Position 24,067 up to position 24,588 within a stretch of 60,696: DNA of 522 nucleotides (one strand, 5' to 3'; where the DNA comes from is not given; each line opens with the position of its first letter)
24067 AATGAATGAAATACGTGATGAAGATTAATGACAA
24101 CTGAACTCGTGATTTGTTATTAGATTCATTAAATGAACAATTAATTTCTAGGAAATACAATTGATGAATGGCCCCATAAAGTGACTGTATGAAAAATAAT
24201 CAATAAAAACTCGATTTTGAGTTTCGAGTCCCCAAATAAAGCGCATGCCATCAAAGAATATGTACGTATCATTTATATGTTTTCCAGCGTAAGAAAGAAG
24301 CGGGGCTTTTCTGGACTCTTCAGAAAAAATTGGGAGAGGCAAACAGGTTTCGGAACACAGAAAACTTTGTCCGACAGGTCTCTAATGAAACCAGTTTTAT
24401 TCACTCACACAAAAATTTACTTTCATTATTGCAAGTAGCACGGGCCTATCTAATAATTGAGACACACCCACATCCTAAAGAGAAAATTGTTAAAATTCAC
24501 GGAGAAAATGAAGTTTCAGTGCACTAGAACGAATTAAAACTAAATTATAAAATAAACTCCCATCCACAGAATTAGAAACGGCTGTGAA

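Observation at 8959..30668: Four long near-perfect palindromes (foldback / hairpin elements) within 22 kb: candidate MITEs or hairpin-RNA loci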

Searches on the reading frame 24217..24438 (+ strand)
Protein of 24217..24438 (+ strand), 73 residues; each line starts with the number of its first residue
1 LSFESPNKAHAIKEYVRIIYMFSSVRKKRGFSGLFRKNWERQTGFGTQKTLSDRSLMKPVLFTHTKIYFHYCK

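Call 57: search_protein_families(library=pfam, proteins=[window:24217-24438:+], max_evalue=0.1)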
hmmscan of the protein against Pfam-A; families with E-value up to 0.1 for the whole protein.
window:24217-24438:+ (73 aa): 0 families
